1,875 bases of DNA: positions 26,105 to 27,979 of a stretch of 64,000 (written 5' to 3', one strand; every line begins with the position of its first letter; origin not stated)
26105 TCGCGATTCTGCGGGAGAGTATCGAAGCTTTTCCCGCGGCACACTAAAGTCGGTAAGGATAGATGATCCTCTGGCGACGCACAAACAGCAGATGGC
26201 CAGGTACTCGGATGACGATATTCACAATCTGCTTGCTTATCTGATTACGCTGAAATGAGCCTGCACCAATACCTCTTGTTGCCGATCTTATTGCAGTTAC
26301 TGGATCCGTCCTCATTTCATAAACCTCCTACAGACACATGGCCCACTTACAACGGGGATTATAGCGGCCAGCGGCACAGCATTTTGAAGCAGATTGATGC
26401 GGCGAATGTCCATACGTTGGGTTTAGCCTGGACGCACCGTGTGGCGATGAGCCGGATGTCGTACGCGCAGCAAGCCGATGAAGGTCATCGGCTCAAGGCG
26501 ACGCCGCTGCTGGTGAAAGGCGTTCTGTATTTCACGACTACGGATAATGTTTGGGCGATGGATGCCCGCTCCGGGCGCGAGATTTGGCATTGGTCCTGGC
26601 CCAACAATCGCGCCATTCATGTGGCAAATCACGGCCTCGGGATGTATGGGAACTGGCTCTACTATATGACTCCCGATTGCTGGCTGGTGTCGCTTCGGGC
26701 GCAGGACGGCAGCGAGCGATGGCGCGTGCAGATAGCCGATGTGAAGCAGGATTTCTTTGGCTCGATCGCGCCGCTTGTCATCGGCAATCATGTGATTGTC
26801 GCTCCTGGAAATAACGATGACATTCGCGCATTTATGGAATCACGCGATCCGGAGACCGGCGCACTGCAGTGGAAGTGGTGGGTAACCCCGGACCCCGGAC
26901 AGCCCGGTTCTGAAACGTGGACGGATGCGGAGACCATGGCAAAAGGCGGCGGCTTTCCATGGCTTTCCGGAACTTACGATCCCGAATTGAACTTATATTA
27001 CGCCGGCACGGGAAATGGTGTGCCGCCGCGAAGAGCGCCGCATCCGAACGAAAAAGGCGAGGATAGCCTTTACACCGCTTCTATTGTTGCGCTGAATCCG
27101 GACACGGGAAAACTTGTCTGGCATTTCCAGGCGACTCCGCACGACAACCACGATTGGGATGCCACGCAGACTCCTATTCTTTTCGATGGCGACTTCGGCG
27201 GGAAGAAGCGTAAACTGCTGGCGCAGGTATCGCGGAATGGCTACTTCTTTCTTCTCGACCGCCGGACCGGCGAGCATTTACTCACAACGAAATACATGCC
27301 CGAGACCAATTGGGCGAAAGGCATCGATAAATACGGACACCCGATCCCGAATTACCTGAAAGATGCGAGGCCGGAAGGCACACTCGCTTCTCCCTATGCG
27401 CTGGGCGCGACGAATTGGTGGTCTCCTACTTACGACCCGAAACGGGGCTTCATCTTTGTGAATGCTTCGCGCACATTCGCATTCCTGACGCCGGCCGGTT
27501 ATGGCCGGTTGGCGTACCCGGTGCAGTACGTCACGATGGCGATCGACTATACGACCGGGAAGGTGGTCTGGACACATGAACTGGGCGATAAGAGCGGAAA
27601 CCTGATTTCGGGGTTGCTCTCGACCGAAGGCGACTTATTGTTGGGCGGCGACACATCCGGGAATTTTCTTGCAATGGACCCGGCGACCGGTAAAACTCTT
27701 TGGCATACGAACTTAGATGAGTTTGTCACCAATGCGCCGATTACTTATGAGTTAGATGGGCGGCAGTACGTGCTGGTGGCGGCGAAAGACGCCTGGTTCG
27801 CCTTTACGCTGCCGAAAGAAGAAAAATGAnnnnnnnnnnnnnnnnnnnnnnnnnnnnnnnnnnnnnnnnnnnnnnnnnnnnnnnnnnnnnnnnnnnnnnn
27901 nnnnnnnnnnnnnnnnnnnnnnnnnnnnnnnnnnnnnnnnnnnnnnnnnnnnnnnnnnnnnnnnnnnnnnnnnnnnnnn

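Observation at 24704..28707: Fully exported ThuA / dihaem cytochrome c / PQQ-dehydrogenase / ThuA operon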

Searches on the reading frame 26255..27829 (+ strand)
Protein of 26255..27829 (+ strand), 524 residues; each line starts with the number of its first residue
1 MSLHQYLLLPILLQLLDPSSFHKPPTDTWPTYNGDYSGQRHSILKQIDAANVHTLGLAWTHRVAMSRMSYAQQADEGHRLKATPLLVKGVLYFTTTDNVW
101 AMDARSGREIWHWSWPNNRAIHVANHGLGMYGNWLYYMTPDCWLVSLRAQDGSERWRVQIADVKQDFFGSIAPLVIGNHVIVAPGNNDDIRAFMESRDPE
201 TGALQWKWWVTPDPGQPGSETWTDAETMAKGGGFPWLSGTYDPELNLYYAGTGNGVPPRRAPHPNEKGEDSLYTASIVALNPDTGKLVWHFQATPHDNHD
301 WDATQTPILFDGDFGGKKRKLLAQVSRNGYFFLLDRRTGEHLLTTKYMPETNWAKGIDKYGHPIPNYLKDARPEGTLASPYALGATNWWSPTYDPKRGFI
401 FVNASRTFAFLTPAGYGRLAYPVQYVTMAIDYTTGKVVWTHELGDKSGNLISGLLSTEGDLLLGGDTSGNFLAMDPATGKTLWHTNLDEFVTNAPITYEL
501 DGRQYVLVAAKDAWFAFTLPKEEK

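Call 3: search_protein_families(library=pfam, proteins=[window:26255-27829:+], max_evalue=0.01)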
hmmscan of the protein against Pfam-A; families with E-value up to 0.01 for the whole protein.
window:26255-27829:+ (524 aa): 4 families
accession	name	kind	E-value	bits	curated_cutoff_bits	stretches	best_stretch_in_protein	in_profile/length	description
PF01011.28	PQQ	-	9.9e-73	246.2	26.7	3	29-347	1-340/595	Glucose/ethanol/alcohol dehydrogenase, beta-propeller domain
PF13360.13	PQQ_2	-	1.3e-23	84.4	27.6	3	98-217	4-107/233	Outer membrane protein assembly factor BamB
PF13570.13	Beta-prop_ACSF4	-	8.1e-13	48.9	133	2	428-509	116-191/329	Beta-alanine-activating enzyme, beta-propeller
PF25293.1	Beta-prop_EMC1_N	-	0.0011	19.2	34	0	428-519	44-136/219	EMC1 N-terminal beta-propeller domain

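Call 4: search_protein_families(library=ncbifam, proteins=[window:26255-27829:+], max_evalue=0.01)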
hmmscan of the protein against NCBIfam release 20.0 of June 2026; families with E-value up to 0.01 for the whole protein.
window:26255-27829:+ (524 aa): 7 families
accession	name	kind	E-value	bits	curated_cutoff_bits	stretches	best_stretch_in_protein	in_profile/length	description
TIGR04528.1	acido_non_PQQ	subfamily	3.1e-197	656.2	650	1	24-519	1-493/493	acido-empty-quinoprotein group A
TIGR03075.1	PQQ_enz_alc_DH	subfamily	2.2e-102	343.4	480.05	2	26-406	18-410/530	PQQ-dependent dehydrogenase, methanol/ethanol family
TIGR03074.1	PQQ_membr_DH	subfamily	2.2e-51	174.7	832.65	3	171-347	329-506/783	membrane-bound PQQ-dependent dehydrogenase, glucose/quinate/shikimate family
TIGR03300.1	assembly_YfgL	equivalog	1e-16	60.6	285.2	2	428-498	78-144/377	outer membrane protein assembly factor BamB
NF008351.0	PRK11138.1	equivalog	6.7e-13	47.9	423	2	57-182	227-340/394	outer membrane protein assembly factor BamB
NF041516.1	PA2928_fam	subfamily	1.2e-05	24.9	70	0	472-487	72-87/376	PA2928 family protein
NF053615.1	SerThrKinAfsKStmc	equivalog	0.00014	20.6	1300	1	81-159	567-645/809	protein serine/threonine kinase AfsK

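Call 8: find_encoding_contigs(protein=window:26255-27829:+, flank=10000, max_places=6)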
Protein window:26255-27829:+ (524 aa): no gene with exactly this product is on record in the collection.

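Call 10: find_homologous_proteins(query=window:26255-27829:+, max_evalue=1e-20)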
Query window:26255-27829:+ (524 aa): 7032 proteins with E <= 1e-20 among 8000 candidates; the best 120 are listed.
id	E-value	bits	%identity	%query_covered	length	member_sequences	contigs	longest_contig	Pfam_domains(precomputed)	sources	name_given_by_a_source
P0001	0.0e+0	1182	94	100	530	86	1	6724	PF01011.29,PF13360.14,PF13570.14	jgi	-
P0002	1.5e-276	936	84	86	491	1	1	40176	PF01011.29,PF13360.14,PF13570.14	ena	-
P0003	5.4e-275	931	75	100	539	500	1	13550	PF01011.29,PF13360.14,PF13570.14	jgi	jgi:acido-empty-quinoprotein group A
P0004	4.5e-273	925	75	97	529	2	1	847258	PF01011.29,PF13360.14,PF13570.14,PF25293.2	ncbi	-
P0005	7.3e-272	921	74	98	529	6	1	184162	PF01011.29,PF13360.14,PF13570.14,PF25293.2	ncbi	-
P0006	3.4e-271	919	74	98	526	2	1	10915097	PF01011.29,PF13360.14,PF13570.14,PF25293.2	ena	-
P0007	6.7e-271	918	75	98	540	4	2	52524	PF01011.29,PF13360.14,PF13570.14,PF25293.2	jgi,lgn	-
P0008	1.5e-267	907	73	99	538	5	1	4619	PF01011.29,PF13360.14,PF13570.14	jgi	jgi:acido-empty-quinoprotein group A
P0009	1.3e-266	904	73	98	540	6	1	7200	PF01011.29,PF13360.14,PF13570.14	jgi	jgi:acido-empty-quinoprotein group A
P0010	3.3e-266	902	73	97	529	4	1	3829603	PF01011.29,PF13360.14,PF13570.14,PF25293.2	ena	-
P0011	4.5e-266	902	74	97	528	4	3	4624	PF01011.29,PF13360.14,PF13570.14,PF25293.2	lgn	-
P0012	1.1e-264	897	73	97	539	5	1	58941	PF01011.29,PF13360.14,PF13570.14,PF25293.2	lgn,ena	-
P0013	1.2e-264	897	72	98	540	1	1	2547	PF01011.29,PF13360.14,PF13570.14,PF25293.2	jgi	-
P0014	2.3e-264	896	74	95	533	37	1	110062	PF01011.29,PF13360.14,PF13570.14,PF25293.2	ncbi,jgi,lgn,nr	ncbi:MAG TPA: acido-empty-quinoprotein group A [Bryobacteraceae bacterium]|jgi:alcohol dehydrogenase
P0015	2.7e-262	889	73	98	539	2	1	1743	PF01011.29,PF13360.14,PF13570.14,PF25293.2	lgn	-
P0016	3.0e-262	889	71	98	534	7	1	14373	PF01011.29,PF13360.14,PF13570.14,PF25293.2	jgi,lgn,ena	-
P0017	1.6e-260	883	72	96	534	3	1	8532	PF01011.29,PF13360.14,PF13570.14,PF25293.2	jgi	-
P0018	3.8e-258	876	71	98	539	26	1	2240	PF01011.29,PF13360.14,PF13570.14,PF25293.2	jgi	jgi:alcohol dehydrogenase (cytochrome c)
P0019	1.2e-257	874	70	98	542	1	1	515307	PF01011.29,PF13360.14,PF13570.14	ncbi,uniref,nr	ncbi:acido-empty-quinoprotein group A [Paracidobacterium acidisoli]|uniref:Acido-empty-quinoprotein 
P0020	3.4e-257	873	70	99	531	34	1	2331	PF01011.29,PF13360.14,PF13570.14,PF25293.2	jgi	jgi:acido-empty-quinoprotein group A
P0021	1.6e-247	841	68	97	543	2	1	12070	PF01011.29,PF13360.14,PF13570.14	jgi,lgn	jgi:acido-empty-quinoprotein group A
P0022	2.7e-246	837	67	98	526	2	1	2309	PF01011.29,PF13360.14,PF13570.14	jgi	jgi:acido-empty-quinoprotein group A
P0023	2.8e-245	833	69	97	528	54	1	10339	PF01011.29,PF13360.14,PF13570.14,PF25293.2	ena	-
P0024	1.4e-242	824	68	98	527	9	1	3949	PF01011.29,PF13360.14,PF13570.14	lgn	-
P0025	1.8e-242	824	67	98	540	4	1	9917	PF01011.29,PF13360.14,PF13570.14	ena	-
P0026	1.7e-237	808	65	97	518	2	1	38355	PF01011.29,PF13360.14,PF13570.14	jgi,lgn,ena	-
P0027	4.6e-217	740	70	84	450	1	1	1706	PF01011.29,PF13360.14,PF13570.14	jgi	jgi:acido-empty-quinoprotein group A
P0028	2.2e-207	708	60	97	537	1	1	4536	PF01011.29,PF13360.14,PF13570.14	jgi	jgi:acido-empty-quinoprotein group A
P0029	1.0e-206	706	59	96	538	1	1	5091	PF01011.29,PF13360.14,PF13570.14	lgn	-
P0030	3.9e-189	648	56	97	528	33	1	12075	PF01011.29,PF13360.14,PF13570.14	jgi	jgi:alcohol dehydrogenase (cytochrome c)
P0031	1.4e-184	633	53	100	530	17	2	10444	PF01011.29,PF13360.14,PF13570.14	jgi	jgi:alcohol dehydrogenase (cytochrome c)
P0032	2.0e-184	632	55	98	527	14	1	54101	PF01011.29,PF13360.14,PF13570.14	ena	-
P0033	2.6e-182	625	54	98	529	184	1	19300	PF01011.29,PF13360.14,PF13570.14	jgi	-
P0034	6.1e-182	624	55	98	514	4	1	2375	PF01011.29,PF13360.14,PF13570.14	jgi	jgi:acido-empty-quinoprotein group A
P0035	5.7e-181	621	54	98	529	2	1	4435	PF01011.29,PF13360.14,PF13570.14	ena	-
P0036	8.3e-181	620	52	100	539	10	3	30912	PF01011.29,PF13360.14,PF13570.14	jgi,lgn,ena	-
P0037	3.2e-180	618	54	97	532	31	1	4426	PF01011.29,PF13360.14,PF13570.14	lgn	-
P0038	3.4e-180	618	54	97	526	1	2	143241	PF01011.29,PF13360.14,PF13570.14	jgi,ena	jgi:alcohol dehydrogenase (cytochrome c)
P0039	4.1e-180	618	54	97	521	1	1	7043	PF01011.29,PF13360.14,PF13570.14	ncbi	-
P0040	1.7e-179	616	53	98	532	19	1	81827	PF01011.29,PF13360.14,PF13570.14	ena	-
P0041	2.2e-179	616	53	100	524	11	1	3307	PF01011.29,PF13360.14,PF13570.14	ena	-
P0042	4.2e-179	615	53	97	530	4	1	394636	PF01011.29,PF13360.14,PF13570.14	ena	-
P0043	4.9e-179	615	54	98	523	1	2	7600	PF01011.29,PF13360.14,PF13570.14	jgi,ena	jgi:alcohol dehydrogenase (cytochrome c)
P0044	5.5e-179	614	55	97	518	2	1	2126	PF01011.29,PF13360.14,PF13570.14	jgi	-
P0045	6.2e-179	614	53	97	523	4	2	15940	PF01011.29,PF13360.14,PF13570.14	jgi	jgi:acido-empty-quinoprotein group A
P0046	6.4e-179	614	55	96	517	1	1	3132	PF01011.29,PF13360.14,PF13570.14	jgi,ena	-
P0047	1.0e-178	613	53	97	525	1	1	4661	PF01011.29,PF13360.14,PF13570.14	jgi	jgi:acido-empty-quinoprotein group A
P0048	1.7e-178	613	53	100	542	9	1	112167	PF01011.29,PF13360.14,PF13570.14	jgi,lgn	jgi:alcohol dehydrogenase (cytochrome c)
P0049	3.0e-178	612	55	97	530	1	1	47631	PF01011.29,PF13360.14,PF13570.14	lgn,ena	-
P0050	3.6e-178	612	53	97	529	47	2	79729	PF01011.29,PF13360.14,PF13570.14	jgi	jgi:acido-empty-quinoprotein group A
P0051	9.8e-178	610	54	99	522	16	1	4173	PF01011.29,PF13360.14,PF13570.14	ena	-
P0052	3.1e-177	609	54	96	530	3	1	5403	PF01011.29,PF13360.14,PF13570.14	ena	-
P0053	3.9e-177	608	54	98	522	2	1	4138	PF01011.29,PF13360.14,PF13570.14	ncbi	ncbi:MAG: acido-empty-quinoprotein group A [Bryobacteraceae bacterium]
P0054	8.4e-177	607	52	98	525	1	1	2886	PF01011.29,PF13360.14,PF13570.14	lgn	-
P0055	1.2e-176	607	54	97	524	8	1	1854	PF01011.29,PF13360.14,PF13570.14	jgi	jgi:alcohol dehydrogenase (cytochrome c)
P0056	1.4e-176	606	53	96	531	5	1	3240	PF01011.29,PF13360.14,PF13570.14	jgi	jgi:alcohol dehydrogenase (cytochrome c)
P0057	1.8e-176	606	53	97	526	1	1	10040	PF01011.29,PF13360.14,PF13570.14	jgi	jgi:alcohol dehydrogenase (cytochrome c)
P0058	2.4e-176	606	54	98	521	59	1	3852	PF01011.29,PF13360.14,PF13570.14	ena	-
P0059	6.1e-176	604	53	97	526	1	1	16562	PF01011.29,PF13360.14,PF13570.14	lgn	-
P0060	7.0e-176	604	53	97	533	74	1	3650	PF01011.29,PF13360.14,PF13570.14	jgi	jgi:alcohol dehydrogenase (cytochrome c)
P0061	1.1e-175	603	54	97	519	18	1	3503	PF01011.29,PF13360.14,PF13570.14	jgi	-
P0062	1.2e-175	603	53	95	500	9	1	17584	PF01011.29,PF13360.14,PF13570.14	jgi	jgi:alcohol dehydrogenase (cytochrome c)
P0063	1.2e-175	603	53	98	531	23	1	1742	PF01011.29,PF13360.14,PF13570.14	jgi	jgi:alcohol dehydrogenase (cytochrome c)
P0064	1.3e-175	603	53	98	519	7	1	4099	PF01011.29,PF13360.14,PF13570.14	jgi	jgi:acido-empty-quinoprotein group A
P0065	2.3e-175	602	52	98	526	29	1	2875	PF01011.29,PF13360.14,PF13570.14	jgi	jgi:alcohol dehydrogenase (cytochrome c)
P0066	2.8e-175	602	53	97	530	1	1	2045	PF01011.29,PF13360.14,PF13570.14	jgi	jgi:alcohol dehydrogenase (cytochrome c)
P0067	3.3e-175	602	53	98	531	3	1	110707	PF01011.29,PF13360.14,PF13570.14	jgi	jgi:acido-empty-quinoprotein group A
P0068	3.6e-175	602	52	98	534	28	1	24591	PF01011.29,PF13360.14,PF13570.14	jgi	jgi:acido-empty-quinoprotein group A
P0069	3.8e-175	602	53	97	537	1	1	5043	PF01011.29,PF13360.14,PF13570.14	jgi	jgi:acido-empty-quinoprotein group A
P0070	4.2e-175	602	52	98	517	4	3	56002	PF01011.29,PF13360.14,PF13570.14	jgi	jgi:alcohol dehydrogenase (cytochrome c)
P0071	7.1e-175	601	53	97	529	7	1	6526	PF01011.29,PF13360.14,PF13570.14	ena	-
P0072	8.4e-175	601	52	99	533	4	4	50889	PF01011.29,PF13360.14,PF13570.14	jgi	-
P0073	8.7e-175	600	53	97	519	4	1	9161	PF01011.29,PF13360.14,PF13570.14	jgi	jgi:alcohol dehydrogenase (cytochrome c)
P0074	9.0e-175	600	53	98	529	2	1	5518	PF01011.29,PF13360.14,PF13570.14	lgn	-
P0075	1.0e-174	600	53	100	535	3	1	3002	PF01011.29,PF13360.14,PF13570.14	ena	-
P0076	1.5e-174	600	53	97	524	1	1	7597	PF01011.29,PF13360.14,PF13570.14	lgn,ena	-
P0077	1.7e-174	600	52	98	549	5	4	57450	PF01011.29,PF13360.14,PF13570.14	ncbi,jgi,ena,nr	ncbi:MAG TPA: acido-empty-quinoprotein group A [Bryobacteraceae bacterium]|jgi:alcohol dehydrogenase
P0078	2.5e-174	599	52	98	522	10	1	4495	PF01011.29,PF13360.14,PF13570.14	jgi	jgi:acido-empty-quinoprotein group A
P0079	2.6e-174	599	53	96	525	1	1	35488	PF01011.29,PF13360.14,PF13570.14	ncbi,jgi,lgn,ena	jgi:alcohol dehydrogenase (cytochrome c)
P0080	3.4e-174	599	51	99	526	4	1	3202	PF01011.29,PF13360.14,PF13570.14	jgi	jgi:alcohol dehydrogenase (cytochrome c)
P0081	3.6e-174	598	52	97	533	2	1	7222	PF01011.29,PF13360.14,PF13570.14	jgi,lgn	jgi:alcohol dehydrogenase (cytochrome c)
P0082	4.2e-174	598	53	97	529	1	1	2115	PF01011.29,PF13360.14,PF13570.14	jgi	jgi:alcohol dehydrogenase (cytochrome c)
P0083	4.4e-174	598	52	98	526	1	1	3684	PF01011.29,PF13360.14,PF13570.14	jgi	jgi:acido-empty-quinoprotein group A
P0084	7.3e-174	597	53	97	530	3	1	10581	PF01011.29,PF13360.14,PF13570.14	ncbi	ncbi:MAG TPA: acido-empty-quinoprotein group A [Bryobacteraceae bacterium]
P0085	1.9e-173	596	50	99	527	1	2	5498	PF01011.29,PF13360.14,PF13570.14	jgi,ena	-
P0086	2.1e-173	596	53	98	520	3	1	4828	PF01011.29,PF13360.14,PF13570.14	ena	-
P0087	2.9e-173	595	52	98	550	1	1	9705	PF01011.29,PF13360.14,PF13570.14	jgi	-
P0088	3.7e-173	595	51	99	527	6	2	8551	PF01011.29,PF13360.14,PF13570.14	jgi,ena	-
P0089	3.8e-173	595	52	98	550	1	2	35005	PF01011.29,PF13360.14,PF13570.14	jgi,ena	-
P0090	4.1e-173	595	52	99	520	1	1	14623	PF01011.29,PF13360.14,PF13570.14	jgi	jgi:alcohol dehydrogenase (cytochrome c)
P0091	4.5e-173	595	52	97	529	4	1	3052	PF01011.29,PF13360.14,PF13570.14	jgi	jgi:acido-empty-quinoprotein group A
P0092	5.3e-173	595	50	98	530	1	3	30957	PF01011.29,PF13360.14,PF13570.14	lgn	-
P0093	5.4e-173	595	52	98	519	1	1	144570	PF01011.29,PF13360.14,PF13570.14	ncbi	-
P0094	6.9e-173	594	52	99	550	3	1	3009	PF01011.29,PF13360.14,PF13570.14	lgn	-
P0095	9.2e-173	594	54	97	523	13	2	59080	PF01011.29,PF13360.14,PF13570.14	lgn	-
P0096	1.1e-172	594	52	96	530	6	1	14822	PF01011.29,PF13360.14,PF13570.14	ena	-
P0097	1.1e-172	593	53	99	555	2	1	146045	PF01011.29,PF13360.14,PF13570.14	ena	-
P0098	1.2e-172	593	53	99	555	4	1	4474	PF01011.29,PF13360.14,PF13570.14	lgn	-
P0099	1.4e-172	593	51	97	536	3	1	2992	PF01011.29,PF13360.14,PF13570.14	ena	-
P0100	1.6e-172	593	52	98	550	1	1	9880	PF01011.29,PF13360.14,PF13570.14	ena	-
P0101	1.7e-172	593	52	97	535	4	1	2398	PF01011.29,PF13360.14,PF13570.14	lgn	-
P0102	1.9e-172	593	51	98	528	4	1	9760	PF01011.29,PF13360.14,PF13570.14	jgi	jgi:acido-empty-quinoprotein group A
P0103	2.1e-172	593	52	98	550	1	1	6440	PF01011.29,PF13360.14,PF13570.14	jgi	-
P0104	2.2e-172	593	52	98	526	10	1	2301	PF01011.29,PF13360.14,PF13570.14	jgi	jgi:alcohol dehydrogenase (cytochrome c)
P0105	3.1e-172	592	52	98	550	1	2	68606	PF01011.29,PF13360.14,PF13570.14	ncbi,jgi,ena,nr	ncbi:MAG TPA: acido-empty-quinoprotein group A [Bryobacteraceae bacterium]|nr:acido-empty-quinoprote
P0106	3.2e-172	592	52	99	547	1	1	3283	PF01011.29,PF13360.14,PF13570.14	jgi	jgi:alcohol dehydrogenase (cytochrome c)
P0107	3.2e-172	592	53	95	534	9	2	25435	PF01011.29,PF13360.14,PF13570.14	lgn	-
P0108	3.7e-172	592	53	97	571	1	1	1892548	PF01011.29,PF13360.14,PF13570.14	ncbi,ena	-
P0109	6.1e-172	591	51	99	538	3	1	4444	PF01011.29,PF13360.14,PF13570.14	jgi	jgi:acido-empty-quinoprotein group A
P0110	6.5e-172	591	52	98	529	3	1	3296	PF01011.29,PF13360.14,PF13570.14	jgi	jgi:acido-empty-quinoprotein group A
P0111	6.9e-172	591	51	99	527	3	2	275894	PF01011.29,PF13360.14,PF13570.14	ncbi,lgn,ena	-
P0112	7.0e-172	591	51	99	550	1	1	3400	PF01011.29,PF13360.14,PF13570.14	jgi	jgi:alcohol dehydrogenase (cytochrome c)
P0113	7.9e-172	591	52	97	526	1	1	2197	PF01011.29,PF13360.14,PF13570.14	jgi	jgi:alcohol dehydrogenase (cytochrome c)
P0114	8.7e-172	591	51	96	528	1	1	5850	PF01011.29,PF13360.14,PF13570.14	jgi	-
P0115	1.3e-171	590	52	97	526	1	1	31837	PF01011.29,PF13360.14,PF13570.14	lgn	-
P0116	1.3e-171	590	52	98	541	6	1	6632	PF01011.29,PF13360.14,PF13570.14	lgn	-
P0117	1.3e-171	590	52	99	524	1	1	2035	PF01011.29,PF13360.14,PF13570.14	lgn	-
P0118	1.6e-171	590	52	98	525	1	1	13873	PF01011.29,PF13360.14,PF13570.14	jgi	jgi:alcohol dehydrogenase (cytochrome c)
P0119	1.7e-171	590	51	98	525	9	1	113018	PF01011.29,PF13360.14,PF13570.14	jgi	jgi:alcohol dehydrogenase (cytochrome c)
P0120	1.8e-171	590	52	97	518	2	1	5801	PF01011.29,PF13360.14,PF13570.14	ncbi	-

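Call 11: find_encoding_contigs(protein=P0019, flank=8000, max_places=2)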
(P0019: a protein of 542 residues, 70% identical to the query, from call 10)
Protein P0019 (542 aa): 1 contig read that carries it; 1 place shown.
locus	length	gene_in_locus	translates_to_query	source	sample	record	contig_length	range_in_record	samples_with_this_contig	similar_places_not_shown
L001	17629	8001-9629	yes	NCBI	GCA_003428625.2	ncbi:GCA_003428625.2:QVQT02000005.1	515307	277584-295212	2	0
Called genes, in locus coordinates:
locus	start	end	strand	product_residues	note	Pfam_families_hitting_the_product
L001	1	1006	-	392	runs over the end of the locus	PF01321:Creatinase_N, PF00557:Peptidase_M24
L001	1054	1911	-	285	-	PF00106:adh_short, PF08659:KR, PF13561:adh_short_C2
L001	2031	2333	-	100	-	PF03992:ABM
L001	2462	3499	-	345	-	PF08240:ADH_N, PF16912:Glu_dehyd_C, PF00107:ADH_zinc_N, PF13602:ADH_zinc_N_2 (weak)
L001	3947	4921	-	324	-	PF00248:Aldo_ket_red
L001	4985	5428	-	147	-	PF04657:DMT_YdcZ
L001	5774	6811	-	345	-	-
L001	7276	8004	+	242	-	PF00034:Cytochrom_C (weak), PF13442:Cytochrome_CBB3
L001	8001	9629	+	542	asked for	PF01011:PQQ, PF13570:Beta-prop_ACSF4 (faint), PF13360:PQQ_2, PF01011:PQQ, PF13360:PQQ_2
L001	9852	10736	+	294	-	PF06283:ThuA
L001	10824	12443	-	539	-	PF16697:Yop-YscD_cpl, PF00498:FHA, PF01590:GAF, PF07228:SpoIIE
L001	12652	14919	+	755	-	PF00069:Pkinase, PF07714:PK_Tyr_Ser-Thr, PF12569:NatA_aux_su (faint), PF13424:TPR_12 (faint), PF14559:TPR_19 (weak), PF23914:TPR_CcmH_CycH (weak), PF13414:TPR_11 (weak), PF14559:TPR_19 (weak), +13 more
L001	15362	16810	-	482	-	PF01364:Peptidase_C25 (weak)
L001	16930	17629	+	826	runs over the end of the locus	PF12770:CHAT (weak)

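Call 12: find_encoding_contigs(protein=P0004, flank=8000, max_places=2)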
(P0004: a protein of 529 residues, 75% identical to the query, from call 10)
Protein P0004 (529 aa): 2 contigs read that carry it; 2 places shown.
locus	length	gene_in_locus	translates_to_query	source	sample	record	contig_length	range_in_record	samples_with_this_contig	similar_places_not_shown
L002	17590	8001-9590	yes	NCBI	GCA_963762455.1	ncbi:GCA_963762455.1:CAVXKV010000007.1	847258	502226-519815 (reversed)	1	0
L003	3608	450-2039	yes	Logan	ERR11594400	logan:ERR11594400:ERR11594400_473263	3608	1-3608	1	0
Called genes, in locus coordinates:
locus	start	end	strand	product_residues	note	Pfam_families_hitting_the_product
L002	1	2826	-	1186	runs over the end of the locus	PF13620:CarboxypepD_reg, PF13715:CarbopepD_reg_2 (weak), PF07715:Plug (weak), PF25183:OMP_b-brl_4, PF00593:TonB_dep_Rec_b-barrel (weak)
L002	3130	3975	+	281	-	PF06283:ThuA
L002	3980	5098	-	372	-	PF09339:HTH_IclR, PF00532:Peripla_BP_1 (weak), PF13407:Peripla_BP_4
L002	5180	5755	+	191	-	PF00702:Hydrolase (faint), PF08282:Hydrolase_3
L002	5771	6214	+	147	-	PF04657:DMT_YdcZ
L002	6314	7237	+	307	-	PF00248:Aldo_ket_red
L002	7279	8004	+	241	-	PF00034:Cytochrom_C (weak), PF13442:Cytochrome_CBB3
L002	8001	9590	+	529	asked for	PF01011:PQQ, PF13570:Beta-prop_ACSF4 (faint), PF25293:Beta-prop_EMC1_N (faint), PF13360:PQQ_2, PF01011:PQQ, PF13360:PQQ_2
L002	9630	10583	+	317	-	PF06283:ThuA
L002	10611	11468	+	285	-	PF00106:adh_short, PF08659:KR, PF23441:SDR (weak), PF13561:adh_short_C2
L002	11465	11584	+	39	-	-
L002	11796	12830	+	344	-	PF08240:ADH_N, PF16912:Glu_dehyd_C, PF00107:ADH_zinc_N, PF13602:ADH_zinc_N_2 (faint)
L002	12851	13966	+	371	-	PF00923:TAL_FSA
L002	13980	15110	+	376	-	PF01261:AP_endonuc_2, PF03786:UxuA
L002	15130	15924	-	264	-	PF00106:adh_short, PF08659:KR, PF23441:SDR, PF13561:adh_short_C2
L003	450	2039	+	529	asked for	PF01011:PQQ, PF13570:Beta-prop_ACSF4 (faint), PF25293:Beta-prop_EMC1_N (faint), PF13360:PQQ_2, PF01011:PQQ, PF13360:PQQ_2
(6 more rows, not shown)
